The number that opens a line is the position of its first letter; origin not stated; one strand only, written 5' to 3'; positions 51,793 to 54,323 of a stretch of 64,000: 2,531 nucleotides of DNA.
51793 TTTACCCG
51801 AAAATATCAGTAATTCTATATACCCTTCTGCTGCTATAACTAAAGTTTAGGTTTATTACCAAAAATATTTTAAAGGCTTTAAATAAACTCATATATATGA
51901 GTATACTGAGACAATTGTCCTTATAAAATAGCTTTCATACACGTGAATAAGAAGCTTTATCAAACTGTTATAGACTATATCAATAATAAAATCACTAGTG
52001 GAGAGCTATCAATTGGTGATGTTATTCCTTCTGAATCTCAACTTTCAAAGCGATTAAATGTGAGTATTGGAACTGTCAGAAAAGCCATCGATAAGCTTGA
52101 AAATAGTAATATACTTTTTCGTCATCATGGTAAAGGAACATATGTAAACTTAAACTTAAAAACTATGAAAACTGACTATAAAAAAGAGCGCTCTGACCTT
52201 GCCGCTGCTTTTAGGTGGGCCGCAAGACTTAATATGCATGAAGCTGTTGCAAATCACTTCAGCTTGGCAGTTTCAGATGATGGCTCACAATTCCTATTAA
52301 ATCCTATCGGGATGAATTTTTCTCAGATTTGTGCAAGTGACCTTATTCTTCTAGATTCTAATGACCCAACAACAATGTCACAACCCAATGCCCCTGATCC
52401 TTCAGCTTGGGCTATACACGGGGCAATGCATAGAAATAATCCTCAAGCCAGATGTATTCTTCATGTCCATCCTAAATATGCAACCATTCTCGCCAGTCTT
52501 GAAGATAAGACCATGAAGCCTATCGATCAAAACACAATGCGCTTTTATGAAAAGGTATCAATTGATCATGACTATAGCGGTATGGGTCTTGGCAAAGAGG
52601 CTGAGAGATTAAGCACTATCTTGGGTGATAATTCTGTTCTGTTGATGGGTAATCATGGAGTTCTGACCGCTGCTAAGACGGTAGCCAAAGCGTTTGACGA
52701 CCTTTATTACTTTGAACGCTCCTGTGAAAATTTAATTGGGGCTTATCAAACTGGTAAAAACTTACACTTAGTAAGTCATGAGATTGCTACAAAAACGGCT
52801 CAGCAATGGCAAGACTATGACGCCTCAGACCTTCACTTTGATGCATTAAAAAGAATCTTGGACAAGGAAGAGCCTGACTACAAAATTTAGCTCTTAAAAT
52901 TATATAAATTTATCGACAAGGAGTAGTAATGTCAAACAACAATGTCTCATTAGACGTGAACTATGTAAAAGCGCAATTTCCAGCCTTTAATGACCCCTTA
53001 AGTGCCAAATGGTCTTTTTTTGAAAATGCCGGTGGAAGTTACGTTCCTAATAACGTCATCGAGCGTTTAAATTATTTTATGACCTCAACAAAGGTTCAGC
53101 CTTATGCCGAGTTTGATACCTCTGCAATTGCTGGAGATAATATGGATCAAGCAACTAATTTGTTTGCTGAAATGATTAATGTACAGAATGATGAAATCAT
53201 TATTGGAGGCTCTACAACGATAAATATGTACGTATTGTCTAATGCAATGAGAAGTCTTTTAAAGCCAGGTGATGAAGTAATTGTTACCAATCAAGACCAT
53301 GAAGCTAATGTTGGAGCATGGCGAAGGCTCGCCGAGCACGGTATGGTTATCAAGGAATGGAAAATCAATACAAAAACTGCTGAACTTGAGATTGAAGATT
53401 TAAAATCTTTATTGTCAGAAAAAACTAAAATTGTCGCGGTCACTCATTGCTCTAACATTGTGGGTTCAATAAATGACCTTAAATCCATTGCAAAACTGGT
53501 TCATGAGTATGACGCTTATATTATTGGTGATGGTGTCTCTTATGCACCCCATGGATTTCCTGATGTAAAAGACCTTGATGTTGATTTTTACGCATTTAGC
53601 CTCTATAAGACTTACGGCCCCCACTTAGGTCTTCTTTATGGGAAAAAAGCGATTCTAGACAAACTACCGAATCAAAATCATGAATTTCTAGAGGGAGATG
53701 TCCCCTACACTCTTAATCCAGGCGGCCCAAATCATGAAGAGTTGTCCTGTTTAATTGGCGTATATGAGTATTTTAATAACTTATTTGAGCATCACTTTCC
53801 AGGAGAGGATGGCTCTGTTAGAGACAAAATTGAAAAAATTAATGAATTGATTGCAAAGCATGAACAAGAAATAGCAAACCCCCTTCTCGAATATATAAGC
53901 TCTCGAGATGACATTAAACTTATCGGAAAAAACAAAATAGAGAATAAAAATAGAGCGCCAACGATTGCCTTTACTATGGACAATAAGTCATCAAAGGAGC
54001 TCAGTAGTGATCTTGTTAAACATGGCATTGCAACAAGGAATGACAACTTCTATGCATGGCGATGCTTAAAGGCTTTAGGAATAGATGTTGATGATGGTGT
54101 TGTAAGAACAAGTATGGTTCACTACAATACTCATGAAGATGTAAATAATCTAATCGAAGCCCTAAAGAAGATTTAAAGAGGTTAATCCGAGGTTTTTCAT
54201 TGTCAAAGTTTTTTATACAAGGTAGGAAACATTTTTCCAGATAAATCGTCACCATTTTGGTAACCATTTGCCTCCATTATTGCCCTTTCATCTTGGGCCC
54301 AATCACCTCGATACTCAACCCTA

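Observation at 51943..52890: GntR winged-HTH fused directly to a class II aldolase/adducin enzyme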

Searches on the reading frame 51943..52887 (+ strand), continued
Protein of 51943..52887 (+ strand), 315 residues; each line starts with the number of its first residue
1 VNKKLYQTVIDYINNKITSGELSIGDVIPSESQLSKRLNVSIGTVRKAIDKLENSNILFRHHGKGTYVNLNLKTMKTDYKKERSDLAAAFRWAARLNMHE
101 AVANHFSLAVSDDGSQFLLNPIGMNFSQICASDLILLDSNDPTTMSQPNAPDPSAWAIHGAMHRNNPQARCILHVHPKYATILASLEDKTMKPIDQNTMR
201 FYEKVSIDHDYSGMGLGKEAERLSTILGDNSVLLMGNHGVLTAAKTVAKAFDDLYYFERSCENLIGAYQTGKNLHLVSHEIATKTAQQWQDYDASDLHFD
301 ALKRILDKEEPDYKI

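Call 59: find_encoding_contigs(protein=P0048, flank=10000, max_places=1)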
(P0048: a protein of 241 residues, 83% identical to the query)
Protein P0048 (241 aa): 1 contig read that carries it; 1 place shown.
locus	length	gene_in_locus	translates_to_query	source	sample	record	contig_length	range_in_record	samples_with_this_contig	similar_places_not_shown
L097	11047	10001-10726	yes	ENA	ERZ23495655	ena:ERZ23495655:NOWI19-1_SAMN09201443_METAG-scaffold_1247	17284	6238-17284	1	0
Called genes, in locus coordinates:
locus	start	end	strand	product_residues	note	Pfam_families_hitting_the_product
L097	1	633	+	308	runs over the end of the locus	PF01012:ETF, PF00766:ETF_alpha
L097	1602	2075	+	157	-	PF05187:Fer4_ETF_QO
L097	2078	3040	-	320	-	PF01515:PTA_PTB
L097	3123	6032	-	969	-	PF00171:Aldedh, PF00501:AMP-binding, PF13193:AMP-binding_C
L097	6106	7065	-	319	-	PF03401:TctC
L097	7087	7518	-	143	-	PF07331:TctB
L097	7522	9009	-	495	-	PF01970:TctA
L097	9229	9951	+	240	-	PF00392:GntR, PF14502:HTH_41 (weak), PF01047:MarR (faint), PF13412:HTH_24 (faint), PF07702:UTRA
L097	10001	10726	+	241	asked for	PF00596:Aldolase_II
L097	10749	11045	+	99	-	?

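Call 62: search_protein_families(library=ncbifam, proteins=[L097:3123-6029:-, L097:6106-7062:-, L001:1766-3460:-, L001:3475-4926:-], max_evalue=1e-10)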
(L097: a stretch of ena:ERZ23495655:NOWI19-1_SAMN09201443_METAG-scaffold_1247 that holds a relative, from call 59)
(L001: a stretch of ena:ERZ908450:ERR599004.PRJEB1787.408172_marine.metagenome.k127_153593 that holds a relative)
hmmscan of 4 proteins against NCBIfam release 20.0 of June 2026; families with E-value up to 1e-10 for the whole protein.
L097:3123-6029:- (968 aa): 114 families (the best 25 are shown)
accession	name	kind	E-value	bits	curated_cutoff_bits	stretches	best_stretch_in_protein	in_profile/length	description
NF047625.1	AcylSulfactDhSauS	equivalog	1.8e-211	702.9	600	1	5-464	3-462/464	acylating sulfoacetaldehyde dehydrogenase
NF010378.0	PRK13805.1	equivalog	8.3e-118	394.5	951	1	4-444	12-451/872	bifunctional acetaldehyde-CoA/alcohol dehydrogenase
TIGR02518.1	EutH_ACDH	equivalog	1.5e-105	353.8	620.1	1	9-447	11-446/488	acetaldehyde dehydrogenase (acetylating)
NF004837.0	PRK06187.1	subfamily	9.9e-103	344.2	476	1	468-966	7-523/531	long-chain-fatty-acid--CoA ligase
NF052269.1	Staph_lig_FadD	equivalog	1.8e-87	293.8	650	1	481-963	12-491/499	long-chain-fatty-acid--CoA ligase FadD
NF006182.0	PRK08316.1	subfamily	3.4e-85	286.5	663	1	466-966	8-518/523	fatty acyl-CoA synthetase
NF004511.1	PRK05852.1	equivalog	6e-83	279.2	650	1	472-965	2-504/505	FadD7 family fatty acid--CoA ligase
NF005702.0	PRK07514.1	subfamily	2.6e-82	276.8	558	1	482-966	15-501/506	malonyl-CoA synthase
NF006181.0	PRK08314.1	subfamily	9.2e-82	275.1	705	1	613-957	197-546/563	long-chain-fatty-acid--CoA ligase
NF005714.0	PRK07529.1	subfamily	4.9e-81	272.9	632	1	603-961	202-572/640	acyl-CoA synthetase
NF005307.0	PRK06839.1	equivalog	1.5e-80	271.2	748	1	477-964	10-492/496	o-succinylbenzoate--CoA ligase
NF009233.0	PRK12583.1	subfamily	5.1e-78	262.8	832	1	607-961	188-546/558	fatty acid CoA ligase family protein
NF002966.0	PRK03640.1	equivalog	3.1e-74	250.3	556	1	473-964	6-479/483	o-succinylbenzoate--CoA ligase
NF004758.0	PRK06087.1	equivalog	4.8e-72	243.1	736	1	467-964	22-534/548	medium-chain fatty-acid--CoA ligase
NF052580.1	Str24CoAsynCasG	equivalog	4.8e-72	243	750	1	469-962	41-547/548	steroid-24-oyl-CoA synthetase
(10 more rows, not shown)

L097:6106-7062:- (318 aa): 0 families

L001:1766-3460:- (564 aa): 5 families
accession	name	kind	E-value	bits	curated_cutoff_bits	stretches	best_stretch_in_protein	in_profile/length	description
NF002550.0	PRK02106.1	subfamily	1.4e-276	918.5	605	1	2-556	4-560/563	choline dehydrogenase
TIGR01810.1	betA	equivalog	1.1e-245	816.4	732.1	1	5-535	1-532/532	choline dehydrogenase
TIGR03970.1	mycofact_MftG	equivalog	5.3e-100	335.7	387.45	2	5-312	2-308/487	mycofactocin dehydrogenase MftG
TIGR04542.1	GMC_mycofac_2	equivalog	3.6e-38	131.7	400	1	5-272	1-241/425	mycofactocin system GMC family oxidoreductase MftG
NF038210.1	GMC_mycofac_3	equivalog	1.3e-20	73.7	300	0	7-109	2-95/418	mycofactocin system GMC family oxidoreductase MftG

L001:3475-4926:- (483 aa): 40 families (the best 25 are shown)
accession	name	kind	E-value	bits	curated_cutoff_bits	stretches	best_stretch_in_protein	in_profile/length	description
NF009725.0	PRK13252.1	equivalog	7.1e-248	822.9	593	1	2-483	7-488/488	betaine-aldehyde dehydrogenase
TIGR01804.1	BADH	equivalog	1.8e-206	686.2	668.6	1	5-470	1-467/467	betaine-aldehyde dehydrogenase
NF010000.0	PRK13473.1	subfamily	9.8e-146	486.1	615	1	2-475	3-473/475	aminobutyraldehyde dehydrogenase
TIGR02299.1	HpaE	equivalog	4.4e-142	474.1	638.35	1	4-478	3-480/488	5-carboxymethyl-2-hydroxymuconate semialdehyde dehydrogenase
NF045736.1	PaDhStyDRhodo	equivalog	2.9e-136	454.8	800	1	3-474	4-477/479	phenylacetaldehyde dehydrogenase StyD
TIGR03216.1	OH_muco_semi_DH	equivalog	4.9e-135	450.9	693.25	1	5-476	4-481/481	2-hydroxymuconic semialdehyde dehydrogenase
NF045735.1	PaDhStyDPseudo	equivalog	4.4e-133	444.5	850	1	2-474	3-481/483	phenylacetaldehyde dehydrogenase StyD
NF050026.1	AcaldDHExaC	equivalog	1.7e-130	436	900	1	4-477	18-496/503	acetaldehyde dehydrogenase ExaC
TIGR01780.1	SSADH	subfamily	5.2e-121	404.7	646.35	1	22-470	2-448/448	succinate-semialdehyde dehydrogenase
NF007352.0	PRK09847.1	equivalog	3.3e-119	398.6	850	1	3-477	21-494/495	aldehyde dehydrogenase PuuC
TIGR03374.1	ABALDH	equivalog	2.1e-118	396.1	909.3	1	2-475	2-472/472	aminobutyraldehyde dehydrogenase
NF042993.1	AlphKGSA_gudD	equivalog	4.3e-117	391.8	770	1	5-475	7-481/481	alpha-ketoglutaric semialdehyde dehydrogenase GucD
NF052305.1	DioxValDhHalo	equivalog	2.6e-114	382.8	750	1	4-473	7-480/483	2,5-dioxovalerate dehydrogenase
NF008415.0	PRK11241.1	equivalog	3.8e-111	372.2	828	1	3-474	12-480/482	NADP-dependent succinate-semialdehyde dehydrogenase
NF007497.0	PRK10090.1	equivalog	1.8e-109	366.7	500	1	2-475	7-478/480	aldehyde dehydrogenase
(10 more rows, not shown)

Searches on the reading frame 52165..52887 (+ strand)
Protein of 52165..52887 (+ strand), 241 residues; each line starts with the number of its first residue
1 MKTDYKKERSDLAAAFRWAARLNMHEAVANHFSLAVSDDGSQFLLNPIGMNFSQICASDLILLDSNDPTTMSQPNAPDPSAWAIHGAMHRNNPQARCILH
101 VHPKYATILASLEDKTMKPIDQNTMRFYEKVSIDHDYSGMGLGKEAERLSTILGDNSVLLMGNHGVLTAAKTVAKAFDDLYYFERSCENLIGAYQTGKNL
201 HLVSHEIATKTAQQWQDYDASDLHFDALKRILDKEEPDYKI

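Call 28: search_solved_structures(query=window:52165-52887:+, max_evalue=0.001, show_alignments=2)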
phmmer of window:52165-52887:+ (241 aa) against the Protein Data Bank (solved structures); distinct sequences matched with E-value up to 0.001: 31.
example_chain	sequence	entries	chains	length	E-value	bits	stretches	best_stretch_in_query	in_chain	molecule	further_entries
3ocr_A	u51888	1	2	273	1.2e-26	96.9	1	9-240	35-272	Class II aldolase/adducin domain protein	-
9ryg_A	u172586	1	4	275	1e-17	67.7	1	13-214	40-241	Decarboxylase NovR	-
4xxf_A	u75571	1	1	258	4.2e-17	65.7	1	8-202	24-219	Fuculose-1-phosphate aldolase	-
8iah_0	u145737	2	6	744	1.4e-15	60.7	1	8-190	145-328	Adducin 1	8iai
9m0a_B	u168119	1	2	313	8.5e-15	58.1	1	12-213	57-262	TqaM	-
9m09_A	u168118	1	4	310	8.5e-15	58.1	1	12-213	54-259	TqaM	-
9n43_A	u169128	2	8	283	3.3e-14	56.2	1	12-208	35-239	Class II aldolase/adducin N-terminal domain-containing protein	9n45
8iah_3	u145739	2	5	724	3.5e-14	56.1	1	29-197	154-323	Beta-adducin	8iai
4c24_A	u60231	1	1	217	2.5e-10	43.5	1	33-185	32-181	L-FUCULOSE PHOSPHATE ALDOLASE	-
4c25_A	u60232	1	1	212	2.9e-10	43.3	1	33-184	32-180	L-FUCULOSE PHOSPHATE ALDOLASE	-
8iqa_A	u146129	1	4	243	3.2e-10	43.2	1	8-192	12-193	Aldolase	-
8il8_A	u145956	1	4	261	4e-10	42.9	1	8-192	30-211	Aldolase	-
6vop_A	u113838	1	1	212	1.7e-07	34.3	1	78-188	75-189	Aldolase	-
2z7b_A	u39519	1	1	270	1.1e-06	31.7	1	52-209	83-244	Mlr6791 protein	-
8ix6_A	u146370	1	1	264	1.1e-06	31.6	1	9-196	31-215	Aldolase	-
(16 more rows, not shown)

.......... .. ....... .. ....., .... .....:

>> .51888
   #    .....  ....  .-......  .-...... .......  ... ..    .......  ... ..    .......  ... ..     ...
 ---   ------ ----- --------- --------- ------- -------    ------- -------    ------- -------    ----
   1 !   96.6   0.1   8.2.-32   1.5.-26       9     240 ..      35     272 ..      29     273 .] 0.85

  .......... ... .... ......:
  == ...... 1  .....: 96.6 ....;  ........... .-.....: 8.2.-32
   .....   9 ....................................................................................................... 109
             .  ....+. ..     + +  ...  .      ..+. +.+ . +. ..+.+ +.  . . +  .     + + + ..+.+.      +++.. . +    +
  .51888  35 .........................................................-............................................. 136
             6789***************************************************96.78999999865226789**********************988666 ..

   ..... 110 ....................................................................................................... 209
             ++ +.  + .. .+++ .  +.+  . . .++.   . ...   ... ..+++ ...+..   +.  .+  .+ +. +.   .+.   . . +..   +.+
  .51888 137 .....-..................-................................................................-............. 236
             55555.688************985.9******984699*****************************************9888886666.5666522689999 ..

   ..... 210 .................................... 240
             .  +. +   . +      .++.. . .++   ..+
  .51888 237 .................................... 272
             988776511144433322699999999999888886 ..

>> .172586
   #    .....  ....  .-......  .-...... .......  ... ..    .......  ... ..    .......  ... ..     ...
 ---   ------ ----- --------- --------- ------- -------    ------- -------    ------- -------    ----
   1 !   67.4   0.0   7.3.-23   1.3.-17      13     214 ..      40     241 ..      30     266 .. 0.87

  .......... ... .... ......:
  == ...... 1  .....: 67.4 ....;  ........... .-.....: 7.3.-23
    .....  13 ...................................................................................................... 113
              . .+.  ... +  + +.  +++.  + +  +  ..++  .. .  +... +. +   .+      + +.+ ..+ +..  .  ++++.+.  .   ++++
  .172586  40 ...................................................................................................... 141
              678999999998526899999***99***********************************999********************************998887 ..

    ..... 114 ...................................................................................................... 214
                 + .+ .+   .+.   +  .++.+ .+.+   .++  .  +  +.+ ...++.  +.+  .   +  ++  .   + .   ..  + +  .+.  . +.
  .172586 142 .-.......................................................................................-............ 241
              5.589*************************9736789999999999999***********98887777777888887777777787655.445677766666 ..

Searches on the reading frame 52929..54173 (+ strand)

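Call 3: search_protein_families(library=pfam, proteins=[window:52929-54173:+], max_evalue=0.01)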
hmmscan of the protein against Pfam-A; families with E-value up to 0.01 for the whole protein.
window:52929-54173:+ (415 aa): 5 families
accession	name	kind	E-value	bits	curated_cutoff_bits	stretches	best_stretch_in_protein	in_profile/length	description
PF00266.25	Aminotran_5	-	4e-58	197.6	21.5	2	30-247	2-222/371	Aminotransferase class-V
PF01053.26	Cys_Met_Meta_PP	-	3.6e-08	32.8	27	1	103-227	80-198/381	Cys/Met metabolism PLP-dependent enzyme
PF00155.27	Aminotran_1_2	-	1.5e-06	28.1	19.7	1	81-201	59-185/361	Aminotransferase class I and II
PF01041.23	DegT_DnrJ_EryC1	-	2.7e-06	27.3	19.8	1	69-201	23-145/360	DegT/DnrJ/EryC1/StrS aminotransferase family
PF01212.27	Beta_elim_lyase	-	0.008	16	27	0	106-202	63-169/288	Beta-eliminating lyase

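Call 4: search_protein_families(library=ncbifam, proteins=[window:52929-54173:+], max_evalue=0.01)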
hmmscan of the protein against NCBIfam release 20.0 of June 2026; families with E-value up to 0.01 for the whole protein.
window:52929-54173:+ (415 aa): 73 families (the best 25 are shown)
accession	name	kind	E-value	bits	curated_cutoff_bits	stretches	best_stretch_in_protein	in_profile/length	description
TIGR01976.1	am_tr_V_VC1184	hypoth_equivalog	6.7e-101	338.5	352.35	1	9-412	2-401/401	cysteine desulfurase-like protein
TIGR01979.1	sufS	subfamily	4.7e-60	203.5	475.1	2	12-248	2-243/403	SufS family cysteine desulfurase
NF041166.1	f2_encap_cargo1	exception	8.2e-52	177.2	800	2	4-248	221-470/623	family 2A encapsulin nanocompartment cargo protein cysteine desulfurase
NF008126.0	PRK10874.1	equivalog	1.3e-46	159.6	607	2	9-248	5-244/401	cysteine desulfurase CsdA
TIGR03392.1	FeS_syn_CsdA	equivalog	2.9e-46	158.4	493.6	2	10-248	3-241/398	cysteine desulfurase CsdA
NF006791.0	PRK09295.1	equivalog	4e-46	157.9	661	2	8-248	3-248/406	cysteine desulfurase SufS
TIGR01977.1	am_tr_V_EF2568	hypoth_equivalog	2.3e-32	112.5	377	2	30-230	2-203/376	cysteine desulfurase family protein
TIGR03402.1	FeS_nifS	equivalog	3.7e-25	88.5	530.75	1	31-242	3-214/379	cysteine desulfurase NifS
NF040779.1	Sec_lyase_SclA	exception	9.8e-20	70.8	525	2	41-228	14-199/378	selenocysteine lyase SclA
TIGR03403.1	nifS_epsilon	equivalog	1e-17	64.1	587.7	1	34-242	6-218/382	NifS family cysteine desulfurase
TIGR03235.1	DNA_S_dndA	equivalog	1.3e-17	64.1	480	1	60-244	32-218/353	cysteine desulfurase DndA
NF010611.0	PRK14012.1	equivalog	4.8e-17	62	548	1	67-239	48-221/406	IscS subfamily cysteine desulfurase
TIGR02006.1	IscS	equivalog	2.8e-16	59.5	643.2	1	41-240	17-218/402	IscS subfamily cysteine desulfurase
NF002806.0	PRK02948.1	subfamily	6e-14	51.8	304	1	72-234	45-208/381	IscS subfamily cysteine desulfurase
NF005871.0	PRK07811.1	equivalog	8.8e-11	41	513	1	103-236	89-216/389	cystathionine gamma-synthase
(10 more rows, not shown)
